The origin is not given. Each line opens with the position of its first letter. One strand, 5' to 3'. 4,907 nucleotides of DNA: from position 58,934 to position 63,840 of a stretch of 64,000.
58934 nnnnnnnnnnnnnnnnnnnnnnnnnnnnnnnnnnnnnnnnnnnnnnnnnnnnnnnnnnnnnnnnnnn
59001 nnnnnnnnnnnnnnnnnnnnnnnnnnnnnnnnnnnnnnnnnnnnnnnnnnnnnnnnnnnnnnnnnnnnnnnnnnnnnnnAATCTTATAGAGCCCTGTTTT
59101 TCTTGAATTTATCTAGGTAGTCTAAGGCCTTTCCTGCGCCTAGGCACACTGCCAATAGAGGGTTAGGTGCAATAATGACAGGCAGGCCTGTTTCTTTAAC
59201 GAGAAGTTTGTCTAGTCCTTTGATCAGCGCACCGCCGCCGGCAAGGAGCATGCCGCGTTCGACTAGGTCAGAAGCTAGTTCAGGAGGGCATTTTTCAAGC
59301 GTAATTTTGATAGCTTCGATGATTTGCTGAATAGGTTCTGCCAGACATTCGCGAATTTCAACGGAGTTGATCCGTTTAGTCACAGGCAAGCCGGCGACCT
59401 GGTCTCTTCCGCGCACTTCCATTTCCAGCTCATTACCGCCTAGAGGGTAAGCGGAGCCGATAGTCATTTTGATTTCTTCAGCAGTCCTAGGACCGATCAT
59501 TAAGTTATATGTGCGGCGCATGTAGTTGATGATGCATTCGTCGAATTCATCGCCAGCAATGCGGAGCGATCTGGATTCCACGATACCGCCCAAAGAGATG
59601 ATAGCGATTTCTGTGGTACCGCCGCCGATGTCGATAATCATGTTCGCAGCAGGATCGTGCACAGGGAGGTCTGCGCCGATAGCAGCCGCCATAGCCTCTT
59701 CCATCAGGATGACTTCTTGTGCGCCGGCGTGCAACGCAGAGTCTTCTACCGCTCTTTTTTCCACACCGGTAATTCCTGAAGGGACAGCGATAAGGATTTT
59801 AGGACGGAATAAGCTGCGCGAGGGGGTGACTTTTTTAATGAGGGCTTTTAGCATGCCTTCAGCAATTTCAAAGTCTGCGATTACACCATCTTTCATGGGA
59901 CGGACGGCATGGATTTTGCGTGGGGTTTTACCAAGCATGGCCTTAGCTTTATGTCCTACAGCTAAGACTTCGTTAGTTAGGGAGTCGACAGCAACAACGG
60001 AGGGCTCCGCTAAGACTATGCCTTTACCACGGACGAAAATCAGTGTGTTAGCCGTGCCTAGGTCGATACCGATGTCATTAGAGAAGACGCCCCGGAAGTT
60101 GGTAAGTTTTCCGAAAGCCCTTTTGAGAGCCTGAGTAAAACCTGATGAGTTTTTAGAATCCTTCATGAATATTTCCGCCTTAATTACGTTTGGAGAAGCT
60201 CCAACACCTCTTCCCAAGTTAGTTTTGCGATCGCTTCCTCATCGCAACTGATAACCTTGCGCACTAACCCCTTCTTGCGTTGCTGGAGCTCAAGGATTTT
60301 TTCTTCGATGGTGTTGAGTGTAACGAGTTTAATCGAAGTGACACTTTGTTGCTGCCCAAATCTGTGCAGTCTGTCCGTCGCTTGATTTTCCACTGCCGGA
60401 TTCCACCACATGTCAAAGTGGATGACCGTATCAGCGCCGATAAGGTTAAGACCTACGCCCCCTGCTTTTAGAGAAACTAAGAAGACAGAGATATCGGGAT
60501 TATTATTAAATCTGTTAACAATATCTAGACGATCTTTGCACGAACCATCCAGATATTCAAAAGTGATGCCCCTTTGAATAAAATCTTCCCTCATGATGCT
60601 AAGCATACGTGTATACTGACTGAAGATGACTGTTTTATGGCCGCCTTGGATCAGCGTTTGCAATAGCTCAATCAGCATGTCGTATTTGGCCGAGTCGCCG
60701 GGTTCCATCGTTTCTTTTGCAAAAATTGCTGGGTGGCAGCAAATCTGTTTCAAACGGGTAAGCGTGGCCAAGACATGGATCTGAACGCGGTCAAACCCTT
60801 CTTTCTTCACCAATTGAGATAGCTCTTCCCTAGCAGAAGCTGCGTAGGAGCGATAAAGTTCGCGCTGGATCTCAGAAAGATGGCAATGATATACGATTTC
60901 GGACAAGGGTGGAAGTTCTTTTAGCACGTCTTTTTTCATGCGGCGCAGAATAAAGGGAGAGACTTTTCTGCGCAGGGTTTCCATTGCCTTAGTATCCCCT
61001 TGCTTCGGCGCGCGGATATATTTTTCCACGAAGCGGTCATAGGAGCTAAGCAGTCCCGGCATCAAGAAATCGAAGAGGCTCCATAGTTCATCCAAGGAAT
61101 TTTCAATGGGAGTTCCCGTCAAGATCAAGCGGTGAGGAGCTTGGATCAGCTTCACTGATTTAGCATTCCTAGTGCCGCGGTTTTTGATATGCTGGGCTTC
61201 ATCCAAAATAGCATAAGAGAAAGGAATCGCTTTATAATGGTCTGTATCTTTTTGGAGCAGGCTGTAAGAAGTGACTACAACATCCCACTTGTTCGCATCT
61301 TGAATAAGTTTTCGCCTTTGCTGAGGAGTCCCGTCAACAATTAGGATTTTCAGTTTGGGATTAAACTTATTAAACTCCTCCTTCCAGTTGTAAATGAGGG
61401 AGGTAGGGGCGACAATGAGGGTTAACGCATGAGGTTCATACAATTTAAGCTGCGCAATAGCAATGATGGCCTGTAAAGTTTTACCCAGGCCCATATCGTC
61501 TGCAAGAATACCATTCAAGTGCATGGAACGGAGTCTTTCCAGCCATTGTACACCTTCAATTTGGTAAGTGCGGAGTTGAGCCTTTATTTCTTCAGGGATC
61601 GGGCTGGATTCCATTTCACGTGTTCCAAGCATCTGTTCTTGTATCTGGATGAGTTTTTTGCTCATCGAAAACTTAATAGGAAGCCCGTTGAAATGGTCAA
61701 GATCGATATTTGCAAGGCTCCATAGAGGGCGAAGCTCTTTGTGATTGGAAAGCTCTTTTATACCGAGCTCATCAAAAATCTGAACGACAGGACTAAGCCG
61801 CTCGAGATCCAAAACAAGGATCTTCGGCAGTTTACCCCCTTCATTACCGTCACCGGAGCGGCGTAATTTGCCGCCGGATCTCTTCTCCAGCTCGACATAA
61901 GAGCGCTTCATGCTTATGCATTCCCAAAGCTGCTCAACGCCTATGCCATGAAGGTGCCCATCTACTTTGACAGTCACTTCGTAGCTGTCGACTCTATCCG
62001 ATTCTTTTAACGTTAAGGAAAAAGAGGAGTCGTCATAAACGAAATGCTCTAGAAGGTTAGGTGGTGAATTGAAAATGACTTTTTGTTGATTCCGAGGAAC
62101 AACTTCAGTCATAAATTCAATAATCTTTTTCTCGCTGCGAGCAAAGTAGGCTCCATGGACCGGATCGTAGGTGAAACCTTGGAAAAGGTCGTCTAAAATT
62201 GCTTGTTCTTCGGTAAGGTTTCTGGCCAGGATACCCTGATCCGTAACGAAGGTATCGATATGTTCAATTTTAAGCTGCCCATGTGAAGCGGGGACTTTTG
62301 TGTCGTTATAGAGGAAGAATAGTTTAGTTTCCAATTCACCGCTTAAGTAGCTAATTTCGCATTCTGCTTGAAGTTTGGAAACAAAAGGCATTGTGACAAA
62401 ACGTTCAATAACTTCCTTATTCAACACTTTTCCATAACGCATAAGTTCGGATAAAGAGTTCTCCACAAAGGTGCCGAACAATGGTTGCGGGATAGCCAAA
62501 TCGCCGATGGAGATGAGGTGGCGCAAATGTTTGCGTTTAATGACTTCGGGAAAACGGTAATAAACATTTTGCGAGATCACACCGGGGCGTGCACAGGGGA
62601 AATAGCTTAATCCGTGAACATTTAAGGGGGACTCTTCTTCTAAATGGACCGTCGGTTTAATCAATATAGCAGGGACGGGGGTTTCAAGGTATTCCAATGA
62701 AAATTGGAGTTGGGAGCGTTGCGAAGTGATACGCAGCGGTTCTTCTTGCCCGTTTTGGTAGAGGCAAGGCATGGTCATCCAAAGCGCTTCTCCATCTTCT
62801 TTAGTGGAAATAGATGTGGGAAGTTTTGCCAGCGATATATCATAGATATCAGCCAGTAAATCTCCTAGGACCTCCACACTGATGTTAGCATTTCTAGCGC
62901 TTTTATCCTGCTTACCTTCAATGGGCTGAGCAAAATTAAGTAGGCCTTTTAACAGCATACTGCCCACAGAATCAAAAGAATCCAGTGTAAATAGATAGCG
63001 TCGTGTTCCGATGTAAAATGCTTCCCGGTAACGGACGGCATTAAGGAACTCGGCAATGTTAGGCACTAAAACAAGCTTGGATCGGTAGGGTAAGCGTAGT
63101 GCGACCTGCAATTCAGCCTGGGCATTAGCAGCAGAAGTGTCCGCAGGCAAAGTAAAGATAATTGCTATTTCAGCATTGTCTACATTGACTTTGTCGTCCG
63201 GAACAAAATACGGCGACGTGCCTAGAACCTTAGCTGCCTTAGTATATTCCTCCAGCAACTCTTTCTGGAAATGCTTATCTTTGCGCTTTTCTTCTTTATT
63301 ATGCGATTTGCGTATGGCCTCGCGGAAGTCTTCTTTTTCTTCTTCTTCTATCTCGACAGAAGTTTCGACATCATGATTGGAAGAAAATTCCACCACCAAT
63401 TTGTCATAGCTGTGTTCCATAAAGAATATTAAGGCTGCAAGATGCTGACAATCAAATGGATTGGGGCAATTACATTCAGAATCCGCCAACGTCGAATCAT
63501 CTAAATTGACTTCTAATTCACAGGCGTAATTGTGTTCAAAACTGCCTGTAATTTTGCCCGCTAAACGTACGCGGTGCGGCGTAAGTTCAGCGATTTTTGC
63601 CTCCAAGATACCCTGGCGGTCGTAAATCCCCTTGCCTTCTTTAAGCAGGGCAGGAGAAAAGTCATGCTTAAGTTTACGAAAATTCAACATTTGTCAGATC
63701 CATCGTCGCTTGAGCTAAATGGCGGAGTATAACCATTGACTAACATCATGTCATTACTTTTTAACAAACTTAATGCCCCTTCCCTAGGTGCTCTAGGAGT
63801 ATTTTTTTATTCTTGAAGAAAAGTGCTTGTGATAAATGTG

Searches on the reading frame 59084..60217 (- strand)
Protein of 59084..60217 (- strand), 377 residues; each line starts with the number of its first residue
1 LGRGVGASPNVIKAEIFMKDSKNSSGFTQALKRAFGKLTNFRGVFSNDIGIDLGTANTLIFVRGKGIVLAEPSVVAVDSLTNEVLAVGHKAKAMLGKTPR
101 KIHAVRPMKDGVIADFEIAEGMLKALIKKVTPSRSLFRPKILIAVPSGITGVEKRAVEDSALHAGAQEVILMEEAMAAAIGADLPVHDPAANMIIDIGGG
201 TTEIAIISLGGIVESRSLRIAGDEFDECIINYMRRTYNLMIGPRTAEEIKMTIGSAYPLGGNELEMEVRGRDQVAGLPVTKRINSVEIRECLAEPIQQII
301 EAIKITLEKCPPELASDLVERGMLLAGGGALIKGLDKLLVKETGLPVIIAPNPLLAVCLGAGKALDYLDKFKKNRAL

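Call 9: search_protein_families(library=ncbifam, proteins=[window:59084-60217:-], max_evalue=0.00001)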
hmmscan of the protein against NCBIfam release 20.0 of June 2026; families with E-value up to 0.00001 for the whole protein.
window:59084-60217:- (377 aa): 15 families
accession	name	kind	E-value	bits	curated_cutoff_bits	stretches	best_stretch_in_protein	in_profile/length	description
TIGR00904.1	mreB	subfamily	9.5e-160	531.1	365.75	1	45-372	1-333/334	MreB/Mrl family cell shape determining protein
NF010539.0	PRK13927.1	subfamily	8.5e-152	504.9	293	1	42-374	2-335/339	rod shape-determining protein MreB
NF010540.1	PRK13929.1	exception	8.7e-130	432.6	515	1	46-374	4-333/334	rod-share determining protein MreBH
NF040964.1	MamK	subfamily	1.9e-18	66.6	400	1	49-361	3-315/335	MamK family actin-like protein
NF053558.1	BeeR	equivalog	6.4e-18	64.9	530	1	49-341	3-306/349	BeeR family actin-like protein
NF011660.0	PRK15080.1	equivalog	6.2e-13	48.6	182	1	105-215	61-166/277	ethanolamine utilization protein EutJ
TIGR01991.1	HscA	equivalog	9.7e-12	44.1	708.55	1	109-371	101-365/600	Fe-S protein assembly chaperone HscA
TIGR01174.1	ftsA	equivalog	3.5e-11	42.8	175.85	1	193-350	199-345/371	cell division protein FtsA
NF003520.0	PRK05183.1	subfamily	3.6e-11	42.2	620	1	109-372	121-386/621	Fe-S protein assembly chaperone HscA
NF009947.0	PRK13411.1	equivalog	2.8e-10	38.9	1002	1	142-237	137-238/662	molecular chaperone DnaK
TIGR02529.1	EutJ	subfamily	3.8e-10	39.6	152.1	1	106-213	29-131/239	ethanolamine utilization protein EutJ family protein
TIGR01175.1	pilM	subfamily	8e-09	34.9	133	1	189-363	185-325/348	type IV pilus assembly protein PilM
TIGR02350.1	prok_dnaK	equivalog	2.4e-08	32.8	822.55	1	141-237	133-235/596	molecular chaperone DnaK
NF009946.0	PRK13410.1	equivalog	8.9e-08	30.8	1019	1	118-236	115-238/669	molecular chaperone DnaK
NF001413.0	PRK00290.1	equivalog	1.6e-07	30.1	648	1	141-237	136-236/625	molecular chaperone DnaK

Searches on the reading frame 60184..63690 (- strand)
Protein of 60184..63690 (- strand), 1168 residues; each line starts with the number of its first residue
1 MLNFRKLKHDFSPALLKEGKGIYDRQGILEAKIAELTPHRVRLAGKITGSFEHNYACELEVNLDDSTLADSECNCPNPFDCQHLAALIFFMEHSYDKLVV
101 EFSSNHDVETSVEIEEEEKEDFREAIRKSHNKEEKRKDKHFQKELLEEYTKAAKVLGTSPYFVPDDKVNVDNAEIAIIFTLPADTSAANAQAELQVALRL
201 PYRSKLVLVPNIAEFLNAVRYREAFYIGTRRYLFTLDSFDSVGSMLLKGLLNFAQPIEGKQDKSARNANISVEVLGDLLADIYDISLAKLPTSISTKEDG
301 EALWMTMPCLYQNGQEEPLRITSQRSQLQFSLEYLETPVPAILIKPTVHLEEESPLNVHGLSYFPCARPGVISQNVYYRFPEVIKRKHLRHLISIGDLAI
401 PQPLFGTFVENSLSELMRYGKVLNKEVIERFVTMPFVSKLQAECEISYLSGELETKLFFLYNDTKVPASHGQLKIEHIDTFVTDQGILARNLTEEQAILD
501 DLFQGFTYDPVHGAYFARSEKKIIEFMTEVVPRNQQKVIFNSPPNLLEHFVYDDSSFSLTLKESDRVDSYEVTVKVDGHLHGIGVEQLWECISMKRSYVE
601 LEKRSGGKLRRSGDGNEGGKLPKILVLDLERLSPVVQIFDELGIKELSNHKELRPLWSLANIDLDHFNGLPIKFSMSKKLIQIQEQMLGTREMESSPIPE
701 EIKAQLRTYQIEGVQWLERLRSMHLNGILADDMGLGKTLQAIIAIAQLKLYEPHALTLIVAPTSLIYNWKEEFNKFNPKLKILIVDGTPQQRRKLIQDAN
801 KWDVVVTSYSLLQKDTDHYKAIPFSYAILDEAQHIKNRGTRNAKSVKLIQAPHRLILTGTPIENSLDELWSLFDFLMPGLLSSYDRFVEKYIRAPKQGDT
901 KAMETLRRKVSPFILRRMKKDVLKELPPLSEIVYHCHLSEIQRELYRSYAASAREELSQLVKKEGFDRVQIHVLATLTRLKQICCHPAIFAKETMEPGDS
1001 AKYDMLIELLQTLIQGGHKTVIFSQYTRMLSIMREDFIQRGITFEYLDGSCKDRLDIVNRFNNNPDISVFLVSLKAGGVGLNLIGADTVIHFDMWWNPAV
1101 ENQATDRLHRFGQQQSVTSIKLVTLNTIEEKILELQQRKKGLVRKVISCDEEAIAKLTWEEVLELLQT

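Call 9: search_protein_families(library=ncbifam, proteins=[window:60184-63690:-], max_evalue=0.00001)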
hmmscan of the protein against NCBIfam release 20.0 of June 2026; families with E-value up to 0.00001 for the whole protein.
window:60184-63690:- (1168 aa): 13 families
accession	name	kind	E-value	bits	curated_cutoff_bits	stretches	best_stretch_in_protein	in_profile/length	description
NF053675.1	pilus_reg_Snf2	equivalog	1.1e-137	460.7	1100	1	624-1166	508-1026/1029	pilus expression-regulating Snf2 family helicase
NF058637.1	helic_SCO1167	equivalog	2e-127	426.6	1200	1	668-1166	432-929/932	SCO1167/SCO6262 family helicase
NF041790.1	anti-phage_ZorD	equivalog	2.3e-72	244.3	1500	1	681-1117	555-1030/1035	type I Zorya anti-phage system protein ZorD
NF038318.1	DISARM_DrmD_b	equivalog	7.8e-36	123.5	950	2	709-926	33-249/868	DISARM system SNF2-like helicase DrmD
NF038317.1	DISARM_DrmD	equivalog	3.2e-23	82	610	2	705-878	107-302/1021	DISARM system SNF2-like helicase DrmD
NF041062.1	DpdE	equivalog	1.6e-20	72.7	500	2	728-929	174-365/1048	protein DpdE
NF042964.1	phospholipD_antiphage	equivalog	2e-14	52.9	1100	2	703-877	226-426/895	phospholipase D-like domain-containing anti-phage protein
NF003426.0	PRK04914.1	equivalog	5.8e-13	48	576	1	728-891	174-346/959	RNA polymerase-associated protein RapA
NF058636.1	helic_sll1366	equivalog_domain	6.9e-12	44.8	550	1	659-737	510-589/589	sll1366 family intein-prone helicase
TIGR00643.1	recG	equivalog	1.5e-08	33.9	659.4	1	721-866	253-401/629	ATP-dependent DNA helicase RecG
TIGR04095.1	dnd_restrict_1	equivalog_domain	8e-07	28.4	600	1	698-862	3-169/451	DNA phosphorothioation system restriction enzyme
NF008165.0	PRK10917.1-3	equivalog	1.9e-06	26.7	711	1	721-865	282-426/692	ATP-dependent DNA helicase RecG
NF008163.0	PRK10917.1-1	equivalog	8.7e-06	24.3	796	0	729-866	294-435/692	ATP-dependent DNA helicase RecG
